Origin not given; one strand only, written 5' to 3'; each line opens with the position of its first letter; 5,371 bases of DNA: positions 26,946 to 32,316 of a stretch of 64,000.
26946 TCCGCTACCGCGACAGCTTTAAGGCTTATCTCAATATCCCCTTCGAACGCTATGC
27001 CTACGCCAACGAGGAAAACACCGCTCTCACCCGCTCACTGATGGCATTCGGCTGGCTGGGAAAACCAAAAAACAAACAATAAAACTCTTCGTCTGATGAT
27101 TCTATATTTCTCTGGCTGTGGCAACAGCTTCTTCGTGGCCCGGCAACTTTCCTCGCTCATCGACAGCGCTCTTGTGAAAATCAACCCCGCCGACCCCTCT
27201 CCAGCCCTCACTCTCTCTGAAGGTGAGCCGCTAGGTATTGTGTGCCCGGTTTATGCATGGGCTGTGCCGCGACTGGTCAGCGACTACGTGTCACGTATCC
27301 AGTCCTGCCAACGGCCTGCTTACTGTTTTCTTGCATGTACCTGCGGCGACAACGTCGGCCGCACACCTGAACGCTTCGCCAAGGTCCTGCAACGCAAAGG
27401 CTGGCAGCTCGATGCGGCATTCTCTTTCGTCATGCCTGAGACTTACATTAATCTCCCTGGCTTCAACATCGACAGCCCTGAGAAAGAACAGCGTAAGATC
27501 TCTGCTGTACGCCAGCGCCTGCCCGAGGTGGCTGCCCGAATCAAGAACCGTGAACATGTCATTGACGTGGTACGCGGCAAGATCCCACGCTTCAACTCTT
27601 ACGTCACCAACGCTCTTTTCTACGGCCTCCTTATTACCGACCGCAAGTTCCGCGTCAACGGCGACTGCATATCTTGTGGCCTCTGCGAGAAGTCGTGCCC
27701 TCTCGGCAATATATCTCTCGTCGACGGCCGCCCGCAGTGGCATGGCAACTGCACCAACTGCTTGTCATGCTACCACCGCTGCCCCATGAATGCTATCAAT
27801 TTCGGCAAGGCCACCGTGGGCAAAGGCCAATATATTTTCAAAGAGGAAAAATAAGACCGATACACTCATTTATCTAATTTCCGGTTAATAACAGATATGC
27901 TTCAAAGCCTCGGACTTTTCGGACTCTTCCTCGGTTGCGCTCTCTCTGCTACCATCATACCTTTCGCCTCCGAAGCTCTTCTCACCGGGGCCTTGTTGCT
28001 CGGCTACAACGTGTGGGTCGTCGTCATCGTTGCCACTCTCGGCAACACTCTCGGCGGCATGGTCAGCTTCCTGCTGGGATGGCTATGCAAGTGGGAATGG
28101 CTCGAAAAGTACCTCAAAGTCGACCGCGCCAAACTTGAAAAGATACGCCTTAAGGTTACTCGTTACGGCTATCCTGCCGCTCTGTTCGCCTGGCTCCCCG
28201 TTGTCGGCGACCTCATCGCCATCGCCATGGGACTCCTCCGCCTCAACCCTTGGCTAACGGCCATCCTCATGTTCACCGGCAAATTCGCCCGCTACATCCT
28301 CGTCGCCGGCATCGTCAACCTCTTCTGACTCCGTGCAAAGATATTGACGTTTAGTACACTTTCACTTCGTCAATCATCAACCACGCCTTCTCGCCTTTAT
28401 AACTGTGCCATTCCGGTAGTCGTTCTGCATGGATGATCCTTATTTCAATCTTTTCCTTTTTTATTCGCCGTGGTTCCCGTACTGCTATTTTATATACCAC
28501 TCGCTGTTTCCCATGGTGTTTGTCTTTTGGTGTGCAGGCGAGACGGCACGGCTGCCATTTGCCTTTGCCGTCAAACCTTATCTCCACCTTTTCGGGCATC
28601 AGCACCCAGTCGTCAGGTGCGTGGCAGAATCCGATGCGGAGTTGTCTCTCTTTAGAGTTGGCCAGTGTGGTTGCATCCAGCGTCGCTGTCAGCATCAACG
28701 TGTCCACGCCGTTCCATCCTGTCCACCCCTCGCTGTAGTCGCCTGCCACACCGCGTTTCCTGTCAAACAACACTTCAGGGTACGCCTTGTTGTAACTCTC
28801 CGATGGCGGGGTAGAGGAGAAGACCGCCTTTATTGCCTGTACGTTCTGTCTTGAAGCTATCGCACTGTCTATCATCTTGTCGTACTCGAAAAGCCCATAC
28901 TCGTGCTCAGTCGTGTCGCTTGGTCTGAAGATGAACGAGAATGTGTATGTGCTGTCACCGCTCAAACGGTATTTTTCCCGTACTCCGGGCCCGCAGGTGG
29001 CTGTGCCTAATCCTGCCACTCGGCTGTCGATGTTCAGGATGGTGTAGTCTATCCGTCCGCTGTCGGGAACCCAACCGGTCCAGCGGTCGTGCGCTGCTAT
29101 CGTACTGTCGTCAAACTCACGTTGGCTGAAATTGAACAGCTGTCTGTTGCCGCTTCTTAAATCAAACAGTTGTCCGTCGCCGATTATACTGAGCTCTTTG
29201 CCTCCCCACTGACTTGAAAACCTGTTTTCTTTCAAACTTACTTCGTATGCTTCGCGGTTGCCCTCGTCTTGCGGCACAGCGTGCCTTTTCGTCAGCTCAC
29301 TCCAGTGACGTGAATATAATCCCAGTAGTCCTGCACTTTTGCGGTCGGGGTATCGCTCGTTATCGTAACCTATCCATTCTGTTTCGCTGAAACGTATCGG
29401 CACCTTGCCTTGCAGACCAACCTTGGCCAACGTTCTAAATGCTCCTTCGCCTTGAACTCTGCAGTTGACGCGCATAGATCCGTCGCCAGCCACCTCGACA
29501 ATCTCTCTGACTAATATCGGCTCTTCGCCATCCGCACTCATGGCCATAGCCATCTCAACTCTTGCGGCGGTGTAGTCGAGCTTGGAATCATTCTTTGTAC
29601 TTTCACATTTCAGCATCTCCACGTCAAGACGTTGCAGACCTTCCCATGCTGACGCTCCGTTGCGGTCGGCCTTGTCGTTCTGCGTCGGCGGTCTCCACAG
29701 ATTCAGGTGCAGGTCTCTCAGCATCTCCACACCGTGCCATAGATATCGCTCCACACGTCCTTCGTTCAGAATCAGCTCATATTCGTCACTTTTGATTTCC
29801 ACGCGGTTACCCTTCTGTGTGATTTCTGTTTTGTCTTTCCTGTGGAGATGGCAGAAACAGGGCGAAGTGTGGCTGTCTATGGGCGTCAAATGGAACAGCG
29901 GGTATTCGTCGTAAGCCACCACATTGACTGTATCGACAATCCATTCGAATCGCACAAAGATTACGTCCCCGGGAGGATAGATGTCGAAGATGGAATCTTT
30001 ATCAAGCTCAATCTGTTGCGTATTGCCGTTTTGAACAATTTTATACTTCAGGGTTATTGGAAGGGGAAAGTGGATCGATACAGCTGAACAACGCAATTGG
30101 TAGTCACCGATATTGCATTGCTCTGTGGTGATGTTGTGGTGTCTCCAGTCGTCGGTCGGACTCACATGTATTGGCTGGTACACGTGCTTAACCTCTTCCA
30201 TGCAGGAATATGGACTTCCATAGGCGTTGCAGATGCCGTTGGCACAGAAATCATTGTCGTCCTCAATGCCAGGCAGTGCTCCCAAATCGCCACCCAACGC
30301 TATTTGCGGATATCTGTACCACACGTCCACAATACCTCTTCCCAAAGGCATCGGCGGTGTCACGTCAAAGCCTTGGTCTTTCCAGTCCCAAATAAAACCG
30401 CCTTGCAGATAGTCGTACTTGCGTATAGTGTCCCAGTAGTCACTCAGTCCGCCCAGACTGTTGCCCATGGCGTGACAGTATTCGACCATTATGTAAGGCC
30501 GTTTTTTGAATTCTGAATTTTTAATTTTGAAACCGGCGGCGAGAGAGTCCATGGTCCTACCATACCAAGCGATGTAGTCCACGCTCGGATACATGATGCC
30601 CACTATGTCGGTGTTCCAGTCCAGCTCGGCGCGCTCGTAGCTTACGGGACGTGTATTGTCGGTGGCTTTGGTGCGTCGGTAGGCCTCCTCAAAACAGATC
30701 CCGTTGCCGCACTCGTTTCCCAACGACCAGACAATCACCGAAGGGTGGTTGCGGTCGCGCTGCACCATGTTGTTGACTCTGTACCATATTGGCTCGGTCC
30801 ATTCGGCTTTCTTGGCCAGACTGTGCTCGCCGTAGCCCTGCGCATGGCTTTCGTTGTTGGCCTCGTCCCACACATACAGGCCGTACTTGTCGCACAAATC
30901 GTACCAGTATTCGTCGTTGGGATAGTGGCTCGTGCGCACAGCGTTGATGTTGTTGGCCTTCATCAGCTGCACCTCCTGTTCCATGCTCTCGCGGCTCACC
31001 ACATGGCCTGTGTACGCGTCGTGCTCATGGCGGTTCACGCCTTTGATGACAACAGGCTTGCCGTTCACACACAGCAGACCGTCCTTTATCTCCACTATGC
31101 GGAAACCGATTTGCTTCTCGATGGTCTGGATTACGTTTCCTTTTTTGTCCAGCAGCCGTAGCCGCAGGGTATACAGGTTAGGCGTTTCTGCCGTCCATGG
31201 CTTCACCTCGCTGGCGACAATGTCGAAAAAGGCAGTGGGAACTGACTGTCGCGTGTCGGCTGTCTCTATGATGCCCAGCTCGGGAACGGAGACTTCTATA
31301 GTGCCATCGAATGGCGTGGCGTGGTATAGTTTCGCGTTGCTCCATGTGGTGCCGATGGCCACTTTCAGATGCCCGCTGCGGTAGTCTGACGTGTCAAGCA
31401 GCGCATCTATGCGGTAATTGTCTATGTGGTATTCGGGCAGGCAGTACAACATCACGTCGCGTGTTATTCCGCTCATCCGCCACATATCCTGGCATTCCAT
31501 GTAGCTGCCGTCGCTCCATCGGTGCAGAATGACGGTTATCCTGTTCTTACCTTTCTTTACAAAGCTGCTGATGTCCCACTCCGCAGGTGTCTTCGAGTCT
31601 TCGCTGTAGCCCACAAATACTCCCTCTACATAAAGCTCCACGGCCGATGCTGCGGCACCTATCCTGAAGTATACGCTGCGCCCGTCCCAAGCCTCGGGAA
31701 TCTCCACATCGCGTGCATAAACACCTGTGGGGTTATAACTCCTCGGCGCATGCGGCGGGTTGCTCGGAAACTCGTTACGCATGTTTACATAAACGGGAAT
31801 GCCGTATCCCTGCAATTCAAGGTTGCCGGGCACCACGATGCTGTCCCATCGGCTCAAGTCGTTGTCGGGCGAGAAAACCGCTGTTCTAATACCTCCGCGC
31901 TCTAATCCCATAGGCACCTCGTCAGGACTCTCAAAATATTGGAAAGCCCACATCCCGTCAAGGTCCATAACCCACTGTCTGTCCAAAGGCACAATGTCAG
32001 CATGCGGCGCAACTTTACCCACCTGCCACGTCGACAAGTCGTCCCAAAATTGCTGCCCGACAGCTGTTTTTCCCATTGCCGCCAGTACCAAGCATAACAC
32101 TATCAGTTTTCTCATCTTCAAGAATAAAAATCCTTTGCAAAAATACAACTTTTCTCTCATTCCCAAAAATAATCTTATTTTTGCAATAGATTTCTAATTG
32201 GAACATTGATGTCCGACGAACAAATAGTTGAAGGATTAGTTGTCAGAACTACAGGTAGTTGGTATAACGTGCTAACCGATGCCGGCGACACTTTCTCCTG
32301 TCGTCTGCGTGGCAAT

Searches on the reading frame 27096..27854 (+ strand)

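Call 60: search_protein_families(library=pfam, proteins=[window:27096-27854:+], max_evalue=0.001)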
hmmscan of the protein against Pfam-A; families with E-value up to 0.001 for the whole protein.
window:27096-27854:+ (252 aa): 9 families
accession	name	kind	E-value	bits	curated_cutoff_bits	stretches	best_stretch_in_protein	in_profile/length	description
PF00037.32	Fer4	-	4.4e-08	33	21.1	1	189-206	6-23/24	4Fe-4S binding domain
PF13187.11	Fer4_9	-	1.4e-07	31.9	27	1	190-234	1-52/52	4Fe-4S dicluster domain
PF12838.12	Fer4_7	-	5.7e-07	30.3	27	0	218-245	1-28/52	4Fe-4S dicluster domain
PF13237.11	Fer4_10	-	2.4e-05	24.6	25.5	1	188-230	6-53/53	4Fe-4S dicluster domain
PF13746.11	Fer4_18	-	4.5e-05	24.1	27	1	183-230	53-96/114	4Fe-4S dicluster domain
PF13534.11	Fer4_17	-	0.0001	23.2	22.2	0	189-203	44-58/61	4Fe-4S dicluster domain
PF14697.11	Fer4_21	-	0.0003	21.3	35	1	190-235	7-58/59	4Fe-4S dicluster domain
PF12724.12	Flavodoxin_5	-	0.00033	21.4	27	1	1-110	1-113/145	Flavodoxin domain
PF13484.11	Fer4_16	-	0.00044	21.4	30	0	218-237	1-20/66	4Fe-4S double cluster binding domain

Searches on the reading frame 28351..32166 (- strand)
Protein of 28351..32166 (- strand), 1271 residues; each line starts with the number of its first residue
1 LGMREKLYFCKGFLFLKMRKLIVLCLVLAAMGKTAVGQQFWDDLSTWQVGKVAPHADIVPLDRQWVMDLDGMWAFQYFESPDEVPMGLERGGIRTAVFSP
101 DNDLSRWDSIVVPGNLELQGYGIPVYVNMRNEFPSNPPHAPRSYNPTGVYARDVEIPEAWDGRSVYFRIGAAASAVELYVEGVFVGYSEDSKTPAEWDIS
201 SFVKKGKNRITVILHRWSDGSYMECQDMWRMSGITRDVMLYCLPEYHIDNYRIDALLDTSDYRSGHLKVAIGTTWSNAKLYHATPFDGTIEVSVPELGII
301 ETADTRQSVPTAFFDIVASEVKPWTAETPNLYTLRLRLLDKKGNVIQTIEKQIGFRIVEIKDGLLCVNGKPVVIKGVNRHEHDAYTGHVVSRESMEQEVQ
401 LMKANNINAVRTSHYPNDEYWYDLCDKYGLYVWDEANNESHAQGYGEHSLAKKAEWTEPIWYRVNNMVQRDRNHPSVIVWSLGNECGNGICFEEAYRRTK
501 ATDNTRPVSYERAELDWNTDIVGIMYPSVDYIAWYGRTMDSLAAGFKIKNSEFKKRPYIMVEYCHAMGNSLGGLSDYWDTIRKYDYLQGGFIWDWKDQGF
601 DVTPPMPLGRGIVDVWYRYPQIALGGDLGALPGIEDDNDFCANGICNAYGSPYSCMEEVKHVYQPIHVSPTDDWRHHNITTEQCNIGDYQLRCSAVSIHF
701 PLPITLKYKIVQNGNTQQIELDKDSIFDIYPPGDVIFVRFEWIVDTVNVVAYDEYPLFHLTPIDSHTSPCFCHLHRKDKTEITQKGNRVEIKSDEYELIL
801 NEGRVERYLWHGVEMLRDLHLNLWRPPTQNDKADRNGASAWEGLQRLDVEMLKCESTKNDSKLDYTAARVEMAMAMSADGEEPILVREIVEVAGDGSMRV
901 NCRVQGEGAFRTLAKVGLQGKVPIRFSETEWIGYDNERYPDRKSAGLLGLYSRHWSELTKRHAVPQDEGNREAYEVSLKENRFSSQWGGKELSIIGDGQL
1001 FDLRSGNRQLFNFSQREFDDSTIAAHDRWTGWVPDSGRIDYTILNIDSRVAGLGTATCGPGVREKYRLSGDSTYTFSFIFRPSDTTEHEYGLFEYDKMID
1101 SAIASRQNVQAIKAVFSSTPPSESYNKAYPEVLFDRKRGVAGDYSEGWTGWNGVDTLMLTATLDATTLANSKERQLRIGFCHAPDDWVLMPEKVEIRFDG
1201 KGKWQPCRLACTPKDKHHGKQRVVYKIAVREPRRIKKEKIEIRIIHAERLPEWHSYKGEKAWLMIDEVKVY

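Call 60: search_protein_families(library=pfam, proteins=[window:28351-32166:-], max_evalue=0.001)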
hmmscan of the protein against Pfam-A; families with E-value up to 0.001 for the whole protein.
window:28351-32166:- (1271 aa): 4 families
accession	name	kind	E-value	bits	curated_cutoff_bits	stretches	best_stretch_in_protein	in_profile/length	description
PF02836.23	Glyco_hydro_2_C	-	1.1e-85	287.9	21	1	358-667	1-301/302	Glycosyl hydrolases family 2, TIM barrel domain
PF02837.24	Glyco_hydro_2_N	-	1.3e-37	129.8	28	1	68-244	3-169/169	Glycosyl hydrolases family 2, sugar binding domain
PF02929.23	Bgal_small_N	-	5.9e-36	124.8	25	1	797-1079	8-247/248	Beta galactosidase small chain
PF00703.27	Glyco_hydro_2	-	3.1e-12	47.7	23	1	247-356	2-109/109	Glycosyl hydrolases family 2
